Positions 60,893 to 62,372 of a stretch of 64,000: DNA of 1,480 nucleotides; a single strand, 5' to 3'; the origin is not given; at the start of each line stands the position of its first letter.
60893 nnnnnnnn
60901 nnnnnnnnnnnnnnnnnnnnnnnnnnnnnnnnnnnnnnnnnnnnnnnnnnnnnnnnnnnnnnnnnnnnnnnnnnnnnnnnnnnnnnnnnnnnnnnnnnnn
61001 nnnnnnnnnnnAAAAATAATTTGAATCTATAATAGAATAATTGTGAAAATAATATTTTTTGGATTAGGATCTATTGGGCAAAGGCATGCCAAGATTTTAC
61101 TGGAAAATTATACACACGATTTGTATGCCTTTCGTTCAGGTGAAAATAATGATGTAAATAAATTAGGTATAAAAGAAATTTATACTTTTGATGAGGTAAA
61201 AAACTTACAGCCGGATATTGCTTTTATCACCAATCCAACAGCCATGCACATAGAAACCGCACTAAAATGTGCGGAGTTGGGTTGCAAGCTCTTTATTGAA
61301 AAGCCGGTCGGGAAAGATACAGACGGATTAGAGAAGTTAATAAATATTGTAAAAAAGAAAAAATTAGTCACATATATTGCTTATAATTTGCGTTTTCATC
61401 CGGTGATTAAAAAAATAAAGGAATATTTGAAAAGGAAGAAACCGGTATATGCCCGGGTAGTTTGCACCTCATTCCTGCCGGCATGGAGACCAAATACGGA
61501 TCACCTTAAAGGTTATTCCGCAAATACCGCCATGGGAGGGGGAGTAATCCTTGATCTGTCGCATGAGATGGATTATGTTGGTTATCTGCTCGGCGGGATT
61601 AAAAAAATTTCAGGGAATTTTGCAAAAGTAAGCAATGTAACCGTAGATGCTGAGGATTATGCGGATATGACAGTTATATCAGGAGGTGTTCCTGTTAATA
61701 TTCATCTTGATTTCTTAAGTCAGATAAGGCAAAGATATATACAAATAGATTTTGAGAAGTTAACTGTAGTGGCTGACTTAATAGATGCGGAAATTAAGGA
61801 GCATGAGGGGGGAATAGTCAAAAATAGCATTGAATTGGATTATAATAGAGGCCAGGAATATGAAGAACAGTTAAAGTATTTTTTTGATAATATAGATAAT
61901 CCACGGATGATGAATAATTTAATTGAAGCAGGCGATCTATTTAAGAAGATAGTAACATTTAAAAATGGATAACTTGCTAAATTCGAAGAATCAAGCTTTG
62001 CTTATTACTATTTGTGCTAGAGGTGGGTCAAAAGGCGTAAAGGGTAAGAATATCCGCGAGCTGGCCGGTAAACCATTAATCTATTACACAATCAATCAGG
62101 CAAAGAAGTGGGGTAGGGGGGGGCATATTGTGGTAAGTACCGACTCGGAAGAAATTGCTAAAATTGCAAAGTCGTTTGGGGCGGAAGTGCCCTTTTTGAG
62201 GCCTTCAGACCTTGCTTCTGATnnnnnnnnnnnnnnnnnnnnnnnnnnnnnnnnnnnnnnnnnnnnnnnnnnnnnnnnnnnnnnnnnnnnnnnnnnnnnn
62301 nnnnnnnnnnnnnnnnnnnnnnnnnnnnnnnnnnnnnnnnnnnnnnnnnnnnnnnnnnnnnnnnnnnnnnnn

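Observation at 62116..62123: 8-G homopolymer inside the nonulosonate cytidylyltransferase gene, a candidate slipped-strand phase-variation switch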

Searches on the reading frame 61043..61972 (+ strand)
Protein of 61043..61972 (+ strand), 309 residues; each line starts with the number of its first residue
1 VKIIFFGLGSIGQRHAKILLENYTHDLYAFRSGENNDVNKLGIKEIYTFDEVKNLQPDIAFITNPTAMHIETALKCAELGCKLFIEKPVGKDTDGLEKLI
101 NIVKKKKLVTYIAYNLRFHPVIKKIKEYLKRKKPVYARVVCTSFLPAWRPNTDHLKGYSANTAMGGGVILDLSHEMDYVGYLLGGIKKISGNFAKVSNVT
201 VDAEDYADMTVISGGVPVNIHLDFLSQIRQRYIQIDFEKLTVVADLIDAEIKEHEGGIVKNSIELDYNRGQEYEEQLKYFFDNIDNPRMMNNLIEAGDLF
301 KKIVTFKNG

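Call 5: search_protein_families(library=pfam, proteins=[window:61043-61972:+])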
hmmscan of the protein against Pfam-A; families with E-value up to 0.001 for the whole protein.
window:61043-61972:+ (309 aa): 2 families
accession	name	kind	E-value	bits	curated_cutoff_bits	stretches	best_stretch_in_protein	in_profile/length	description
PF01408.29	GFO_IDH_MocA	-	4.4e-11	43.9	24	1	2-112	2-118/120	Oxidoreductase family, NAD-binding Rossmann fold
PF22725.1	GFO_IDH_MocA_C3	-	2.5e-06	27.9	27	1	149-239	28-120/124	GFO/IDH/MocA C-terminal domain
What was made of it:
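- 61043..61972 (+): GFO/IDH/MocA oxidoreductase (PtmF-like); its stop overlaps the cytidylyltransferase start by 8 nt. PF01408 and PF22725 (call 5).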

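Call 6: search_protein_families(library=ncbifam, proteins=[window:61043-61972:+])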
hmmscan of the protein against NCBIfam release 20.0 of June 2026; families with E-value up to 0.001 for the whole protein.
window:61043-61972:+ (309 aa): 6 families
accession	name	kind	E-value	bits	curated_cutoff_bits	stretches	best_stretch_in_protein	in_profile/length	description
NF040723.1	UDP-GlcNAcDh_Arch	equivalog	4.1e-18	65.9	450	1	2-286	2-276/302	UDP-N-acetylglucosamine 3-dehydrogenase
TIGR04380.1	myo_inos_iolG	equivalog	5.2e-17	61.7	355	1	1-193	2-196/330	inositol 2-dehydrogenase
NF052479.1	LevoglcsnDh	equivalog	6.6e-11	41.5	650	1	53-193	70-212/386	levoglucosan dehydrogenase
NF041392.1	XylDh_Gfo6_Halo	equivalog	1.5e-08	33.8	350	1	55-130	81-156/350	D-xylose 1-dehydrogenase Gfo6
NF052679.1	InsChiInosDhIolG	equivalog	0.00017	20.8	540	1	47-184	55-186/343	bifunctional inositol 2-dehydrogenase/D-chiro-inositol 1-dehydrogenase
NF007574.0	PRK10206.1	equivalog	0.00017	20.7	352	1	60-214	69-217/345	oxidoreductase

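Call 15: find_encoding_contigs(protein=window:61043-61972:+, flank=3000)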
Protein window:61043-61972:+ (309 aa): no gene with exactly this product is on record in the collection.

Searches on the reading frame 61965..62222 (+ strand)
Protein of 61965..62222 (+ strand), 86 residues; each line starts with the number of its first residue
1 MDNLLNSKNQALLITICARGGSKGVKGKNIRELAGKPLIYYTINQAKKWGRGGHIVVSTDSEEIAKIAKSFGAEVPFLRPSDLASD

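Call 29: find_homologous_proteins(query=window:61965-62222:+, max_evalue=1e-10)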
Query seq(86 aa) (86 aa): 252 proteins with E <= 1e-10 among 295 candidates; the best 120 are listed.
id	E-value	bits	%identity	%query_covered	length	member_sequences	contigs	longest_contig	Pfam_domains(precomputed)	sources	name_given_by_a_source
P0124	9.9e-32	126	80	87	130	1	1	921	PF02348.26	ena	-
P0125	2.8e-31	125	77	87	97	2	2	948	PF02348.26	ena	-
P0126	2.9e-30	121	71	95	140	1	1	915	PF02348.26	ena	-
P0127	4.4e-28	114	73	87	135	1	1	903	PF02348.26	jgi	jgi:CMP-N-acetylneuraminic acid synthetase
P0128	1.7e-27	113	73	87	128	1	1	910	PF02348.26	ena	-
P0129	4.5e-27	111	76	79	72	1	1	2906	PF02348.26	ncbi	-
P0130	1.0e-26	110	69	87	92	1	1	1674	PF02348.26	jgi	-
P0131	6.2e-25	104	71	87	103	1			PF02348.26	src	-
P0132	8.6e-25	104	68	84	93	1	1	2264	PF02348.26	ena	-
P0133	1.2e-24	103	67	87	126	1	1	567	PF02348.26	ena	-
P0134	1.8e-22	97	65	84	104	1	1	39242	PF02348.26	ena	-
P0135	1.4e-21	94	59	92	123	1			PF02348.26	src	-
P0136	2.2e-21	93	68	83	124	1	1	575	PF02348.26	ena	-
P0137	3.2e-21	93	63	87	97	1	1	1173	PF02348.26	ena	-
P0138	1.0e-20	91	67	88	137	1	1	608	PF02348.26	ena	-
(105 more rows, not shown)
